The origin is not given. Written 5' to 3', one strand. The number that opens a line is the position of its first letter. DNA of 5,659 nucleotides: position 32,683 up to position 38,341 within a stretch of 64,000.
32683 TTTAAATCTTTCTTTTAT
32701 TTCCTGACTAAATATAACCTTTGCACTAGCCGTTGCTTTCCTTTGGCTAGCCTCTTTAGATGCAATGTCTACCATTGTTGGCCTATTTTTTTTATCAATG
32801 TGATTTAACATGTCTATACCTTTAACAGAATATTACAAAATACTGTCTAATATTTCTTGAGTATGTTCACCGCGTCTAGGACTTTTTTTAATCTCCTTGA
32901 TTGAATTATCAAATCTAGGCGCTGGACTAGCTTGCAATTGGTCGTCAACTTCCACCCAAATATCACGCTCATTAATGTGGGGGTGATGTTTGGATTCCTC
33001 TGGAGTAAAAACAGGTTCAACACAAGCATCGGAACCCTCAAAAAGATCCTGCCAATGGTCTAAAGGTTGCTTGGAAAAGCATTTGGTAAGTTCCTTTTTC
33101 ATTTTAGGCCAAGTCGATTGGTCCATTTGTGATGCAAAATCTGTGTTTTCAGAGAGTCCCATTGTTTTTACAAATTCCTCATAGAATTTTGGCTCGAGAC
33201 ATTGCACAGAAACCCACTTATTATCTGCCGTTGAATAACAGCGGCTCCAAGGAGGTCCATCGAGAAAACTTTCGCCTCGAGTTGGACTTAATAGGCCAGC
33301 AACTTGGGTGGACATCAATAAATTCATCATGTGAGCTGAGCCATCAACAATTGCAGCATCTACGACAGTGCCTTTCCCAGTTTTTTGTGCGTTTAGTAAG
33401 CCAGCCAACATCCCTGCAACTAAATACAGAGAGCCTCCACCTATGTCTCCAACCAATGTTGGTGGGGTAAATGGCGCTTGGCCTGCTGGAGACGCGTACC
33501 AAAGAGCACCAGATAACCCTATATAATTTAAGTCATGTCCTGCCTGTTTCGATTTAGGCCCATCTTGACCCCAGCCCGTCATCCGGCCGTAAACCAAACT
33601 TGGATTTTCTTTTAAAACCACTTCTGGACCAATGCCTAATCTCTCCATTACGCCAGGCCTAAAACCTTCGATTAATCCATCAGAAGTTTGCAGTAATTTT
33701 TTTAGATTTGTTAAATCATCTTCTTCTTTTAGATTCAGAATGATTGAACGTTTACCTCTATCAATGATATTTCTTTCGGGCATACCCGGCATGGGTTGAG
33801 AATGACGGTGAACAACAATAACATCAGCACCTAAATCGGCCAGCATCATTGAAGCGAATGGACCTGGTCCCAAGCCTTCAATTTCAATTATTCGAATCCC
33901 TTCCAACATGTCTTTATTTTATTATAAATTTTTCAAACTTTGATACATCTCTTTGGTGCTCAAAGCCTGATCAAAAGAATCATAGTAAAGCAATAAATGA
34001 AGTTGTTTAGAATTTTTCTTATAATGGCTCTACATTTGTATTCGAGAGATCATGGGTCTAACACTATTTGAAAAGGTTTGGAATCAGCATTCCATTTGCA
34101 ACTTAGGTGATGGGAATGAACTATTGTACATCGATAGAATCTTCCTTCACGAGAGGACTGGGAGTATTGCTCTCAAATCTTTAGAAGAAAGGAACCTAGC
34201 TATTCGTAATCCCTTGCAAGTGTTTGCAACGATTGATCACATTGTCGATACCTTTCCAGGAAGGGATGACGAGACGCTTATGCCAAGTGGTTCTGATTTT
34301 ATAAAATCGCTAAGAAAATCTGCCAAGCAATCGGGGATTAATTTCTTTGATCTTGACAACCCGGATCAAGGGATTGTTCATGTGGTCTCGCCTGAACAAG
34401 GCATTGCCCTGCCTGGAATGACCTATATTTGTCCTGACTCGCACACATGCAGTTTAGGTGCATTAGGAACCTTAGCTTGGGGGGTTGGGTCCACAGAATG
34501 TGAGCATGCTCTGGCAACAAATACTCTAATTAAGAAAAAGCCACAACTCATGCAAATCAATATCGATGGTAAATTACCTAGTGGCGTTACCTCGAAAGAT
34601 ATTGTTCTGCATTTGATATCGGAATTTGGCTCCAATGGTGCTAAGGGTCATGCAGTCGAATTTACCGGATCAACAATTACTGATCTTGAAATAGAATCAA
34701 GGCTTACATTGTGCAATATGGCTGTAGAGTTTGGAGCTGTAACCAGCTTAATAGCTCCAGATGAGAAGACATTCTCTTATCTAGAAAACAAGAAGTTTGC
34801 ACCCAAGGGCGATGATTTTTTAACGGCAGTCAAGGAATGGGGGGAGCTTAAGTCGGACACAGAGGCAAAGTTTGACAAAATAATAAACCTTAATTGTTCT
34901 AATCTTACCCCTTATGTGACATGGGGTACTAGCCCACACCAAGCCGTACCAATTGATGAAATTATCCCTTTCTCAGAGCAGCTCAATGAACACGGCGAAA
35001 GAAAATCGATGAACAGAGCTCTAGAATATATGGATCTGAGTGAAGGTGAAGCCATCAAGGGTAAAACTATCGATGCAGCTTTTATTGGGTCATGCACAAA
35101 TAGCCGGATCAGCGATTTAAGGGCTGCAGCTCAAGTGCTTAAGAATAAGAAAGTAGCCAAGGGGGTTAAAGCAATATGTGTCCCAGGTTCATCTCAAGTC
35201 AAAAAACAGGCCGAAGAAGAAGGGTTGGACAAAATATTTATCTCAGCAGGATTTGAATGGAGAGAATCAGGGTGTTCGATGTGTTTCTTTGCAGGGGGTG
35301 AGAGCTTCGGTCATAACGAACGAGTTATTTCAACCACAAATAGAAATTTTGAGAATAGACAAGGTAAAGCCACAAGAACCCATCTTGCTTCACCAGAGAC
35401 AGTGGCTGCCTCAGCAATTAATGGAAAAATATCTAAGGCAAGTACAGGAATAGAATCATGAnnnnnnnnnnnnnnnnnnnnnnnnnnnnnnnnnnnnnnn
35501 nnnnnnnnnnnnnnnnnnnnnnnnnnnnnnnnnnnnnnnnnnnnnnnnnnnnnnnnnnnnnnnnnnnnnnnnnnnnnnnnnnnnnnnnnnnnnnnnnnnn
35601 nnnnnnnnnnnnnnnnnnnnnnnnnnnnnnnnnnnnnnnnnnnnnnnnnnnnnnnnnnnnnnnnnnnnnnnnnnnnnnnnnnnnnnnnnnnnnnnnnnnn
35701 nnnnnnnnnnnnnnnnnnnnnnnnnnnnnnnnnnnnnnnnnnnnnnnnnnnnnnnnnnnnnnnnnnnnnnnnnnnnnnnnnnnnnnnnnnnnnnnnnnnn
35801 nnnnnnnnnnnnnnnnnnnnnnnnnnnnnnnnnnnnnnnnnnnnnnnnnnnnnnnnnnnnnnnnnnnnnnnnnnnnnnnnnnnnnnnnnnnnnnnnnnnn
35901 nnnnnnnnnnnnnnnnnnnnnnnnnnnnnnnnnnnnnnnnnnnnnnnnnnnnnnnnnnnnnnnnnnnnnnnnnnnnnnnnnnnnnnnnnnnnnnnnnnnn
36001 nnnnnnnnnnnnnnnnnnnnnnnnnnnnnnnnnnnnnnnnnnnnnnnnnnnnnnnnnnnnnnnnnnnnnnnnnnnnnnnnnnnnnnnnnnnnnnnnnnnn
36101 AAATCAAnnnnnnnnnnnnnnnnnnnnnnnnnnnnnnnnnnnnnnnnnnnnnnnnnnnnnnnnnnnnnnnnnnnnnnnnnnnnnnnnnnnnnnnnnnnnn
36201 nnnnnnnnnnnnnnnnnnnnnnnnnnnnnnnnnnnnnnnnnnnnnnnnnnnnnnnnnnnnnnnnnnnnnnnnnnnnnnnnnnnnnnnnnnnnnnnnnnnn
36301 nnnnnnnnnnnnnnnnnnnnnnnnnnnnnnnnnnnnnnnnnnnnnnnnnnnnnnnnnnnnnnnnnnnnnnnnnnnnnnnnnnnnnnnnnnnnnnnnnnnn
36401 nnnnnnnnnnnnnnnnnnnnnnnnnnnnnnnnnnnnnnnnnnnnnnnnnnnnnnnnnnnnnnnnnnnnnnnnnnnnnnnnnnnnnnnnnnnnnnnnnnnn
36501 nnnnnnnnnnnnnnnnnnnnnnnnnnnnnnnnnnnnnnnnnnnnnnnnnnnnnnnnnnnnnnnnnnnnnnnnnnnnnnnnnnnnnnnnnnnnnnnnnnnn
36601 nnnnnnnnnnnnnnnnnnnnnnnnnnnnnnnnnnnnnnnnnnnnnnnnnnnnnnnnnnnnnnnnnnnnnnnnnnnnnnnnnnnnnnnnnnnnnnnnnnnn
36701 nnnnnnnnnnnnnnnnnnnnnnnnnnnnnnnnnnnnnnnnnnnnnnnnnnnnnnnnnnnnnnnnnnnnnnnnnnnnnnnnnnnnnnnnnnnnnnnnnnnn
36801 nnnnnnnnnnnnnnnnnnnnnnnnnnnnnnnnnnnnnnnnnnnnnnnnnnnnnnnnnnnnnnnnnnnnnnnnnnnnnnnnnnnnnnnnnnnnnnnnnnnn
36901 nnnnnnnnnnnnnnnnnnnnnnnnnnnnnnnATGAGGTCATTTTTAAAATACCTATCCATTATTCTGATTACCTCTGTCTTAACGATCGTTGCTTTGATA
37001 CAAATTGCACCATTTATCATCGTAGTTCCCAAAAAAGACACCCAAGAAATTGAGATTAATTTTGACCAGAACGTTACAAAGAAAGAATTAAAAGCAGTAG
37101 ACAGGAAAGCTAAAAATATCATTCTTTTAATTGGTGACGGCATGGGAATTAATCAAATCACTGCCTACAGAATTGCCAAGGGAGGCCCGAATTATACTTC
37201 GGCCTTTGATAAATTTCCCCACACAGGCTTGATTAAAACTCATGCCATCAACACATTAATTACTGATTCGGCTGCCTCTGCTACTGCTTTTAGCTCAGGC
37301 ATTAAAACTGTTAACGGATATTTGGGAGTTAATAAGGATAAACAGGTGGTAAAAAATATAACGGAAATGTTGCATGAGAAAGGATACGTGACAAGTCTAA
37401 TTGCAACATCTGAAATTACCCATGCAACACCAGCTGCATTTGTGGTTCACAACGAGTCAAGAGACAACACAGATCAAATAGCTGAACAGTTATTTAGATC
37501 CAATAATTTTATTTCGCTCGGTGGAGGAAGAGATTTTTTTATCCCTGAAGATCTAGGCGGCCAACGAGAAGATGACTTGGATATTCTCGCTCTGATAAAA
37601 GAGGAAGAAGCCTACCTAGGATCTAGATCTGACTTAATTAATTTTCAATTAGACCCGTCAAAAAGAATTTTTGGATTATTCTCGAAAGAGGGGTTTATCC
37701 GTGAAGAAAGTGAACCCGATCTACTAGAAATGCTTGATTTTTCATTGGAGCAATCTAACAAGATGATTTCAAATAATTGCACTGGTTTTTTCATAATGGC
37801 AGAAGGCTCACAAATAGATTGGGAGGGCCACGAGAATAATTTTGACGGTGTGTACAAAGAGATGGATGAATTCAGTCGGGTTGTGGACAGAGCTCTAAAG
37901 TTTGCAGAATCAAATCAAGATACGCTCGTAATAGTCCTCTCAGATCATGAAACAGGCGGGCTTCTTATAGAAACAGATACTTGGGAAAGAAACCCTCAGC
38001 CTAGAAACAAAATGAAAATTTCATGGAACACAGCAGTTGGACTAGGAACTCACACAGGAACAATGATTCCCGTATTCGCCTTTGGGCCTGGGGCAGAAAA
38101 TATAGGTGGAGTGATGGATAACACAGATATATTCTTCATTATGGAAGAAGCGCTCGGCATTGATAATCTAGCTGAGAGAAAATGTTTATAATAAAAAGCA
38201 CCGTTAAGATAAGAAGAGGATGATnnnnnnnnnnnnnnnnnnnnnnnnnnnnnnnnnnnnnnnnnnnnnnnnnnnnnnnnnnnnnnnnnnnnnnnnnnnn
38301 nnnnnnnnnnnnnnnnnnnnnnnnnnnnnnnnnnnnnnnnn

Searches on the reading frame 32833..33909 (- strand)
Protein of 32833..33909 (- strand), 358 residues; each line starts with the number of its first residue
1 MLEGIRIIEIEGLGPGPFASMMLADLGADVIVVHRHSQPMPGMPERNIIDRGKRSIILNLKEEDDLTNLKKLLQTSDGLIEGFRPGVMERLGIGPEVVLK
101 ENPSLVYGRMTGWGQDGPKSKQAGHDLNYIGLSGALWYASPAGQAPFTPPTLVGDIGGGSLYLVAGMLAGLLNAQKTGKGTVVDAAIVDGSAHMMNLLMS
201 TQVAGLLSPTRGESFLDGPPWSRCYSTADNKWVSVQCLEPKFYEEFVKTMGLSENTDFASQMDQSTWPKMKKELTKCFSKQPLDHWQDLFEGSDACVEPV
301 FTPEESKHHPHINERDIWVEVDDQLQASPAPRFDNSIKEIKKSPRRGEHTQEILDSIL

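Call 69: search_protein_families(library=pfam, proteins=[window:32833-33909:-], max_evalue=0.001)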
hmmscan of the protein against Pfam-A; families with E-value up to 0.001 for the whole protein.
window:32833-33909:- (358 aa): 1 family
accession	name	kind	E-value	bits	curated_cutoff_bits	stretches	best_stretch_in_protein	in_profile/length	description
PF02515.22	CoA_transf_3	-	9.1e-79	265.6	23.3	1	2-350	1-366/366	CoA-transferase family III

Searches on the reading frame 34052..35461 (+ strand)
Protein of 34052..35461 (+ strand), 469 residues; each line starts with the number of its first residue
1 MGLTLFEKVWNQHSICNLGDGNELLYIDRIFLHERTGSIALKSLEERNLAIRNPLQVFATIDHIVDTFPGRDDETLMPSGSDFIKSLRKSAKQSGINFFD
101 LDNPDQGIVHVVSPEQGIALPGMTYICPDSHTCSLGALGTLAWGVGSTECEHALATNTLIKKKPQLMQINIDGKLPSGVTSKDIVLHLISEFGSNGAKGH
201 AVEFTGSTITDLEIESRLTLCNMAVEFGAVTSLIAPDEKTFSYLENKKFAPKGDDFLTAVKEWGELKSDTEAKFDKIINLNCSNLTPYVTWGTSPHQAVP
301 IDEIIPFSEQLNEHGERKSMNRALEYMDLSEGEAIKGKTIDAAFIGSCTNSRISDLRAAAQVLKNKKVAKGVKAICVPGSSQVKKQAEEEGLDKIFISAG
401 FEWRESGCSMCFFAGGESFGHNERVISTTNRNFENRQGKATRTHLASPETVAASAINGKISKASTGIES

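Call 69: search_protein_families(library=pfam, proteins=[window:34052-35461:+], max_evalue=0.001)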
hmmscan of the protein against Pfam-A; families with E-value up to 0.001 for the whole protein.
window:34052-35461:+ (469 aa): 1 family
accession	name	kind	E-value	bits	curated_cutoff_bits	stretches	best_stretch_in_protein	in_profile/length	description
PF00330.25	Aconitase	-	1.1e-154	516.4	28.7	1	7-458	1-463/463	Aconitase family (aconitate hydratase)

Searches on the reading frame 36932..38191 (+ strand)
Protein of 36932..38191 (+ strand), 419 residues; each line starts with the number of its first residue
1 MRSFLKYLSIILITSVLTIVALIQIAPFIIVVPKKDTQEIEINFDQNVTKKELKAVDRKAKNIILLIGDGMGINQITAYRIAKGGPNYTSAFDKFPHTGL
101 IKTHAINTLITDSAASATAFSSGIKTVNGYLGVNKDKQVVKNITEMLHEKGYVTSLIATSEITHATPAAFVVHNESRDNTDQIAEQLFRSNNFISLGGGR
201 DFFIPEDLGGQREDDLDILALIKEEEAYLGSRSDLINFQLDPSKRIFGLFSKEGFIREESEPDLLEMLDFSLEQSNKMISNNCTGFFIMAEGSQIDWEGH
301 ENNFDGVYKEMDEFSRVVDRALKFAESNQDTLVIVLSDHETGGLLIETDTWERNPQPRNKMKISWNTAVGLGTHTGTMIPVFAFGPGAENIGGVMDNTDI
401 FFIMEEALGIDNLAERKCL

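Call 69: search_protein_families(library=pfam, proteins=[window:36932-38191:+], max_evalue=0.001)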
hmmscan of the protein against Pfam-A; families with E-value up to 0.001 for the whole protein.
window:36932-38191:+ (419 aa): 3 families
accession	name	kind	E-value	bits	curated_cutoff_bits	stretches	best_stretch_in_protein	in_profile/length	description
PF00245.25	Alk_phosphatase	-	4.4e-76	256.9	24.4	2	60-351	1-328/423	Alkaline phosphatase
PF00884.28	Sulfatase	-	1.2e-06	28.5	25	0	61-169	1-109/301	Sulfatase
PF01676.23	Metalloenzyme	-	8.9e-05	22.5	24.3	0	281-390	144-227/252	Metalloenzyme superfamily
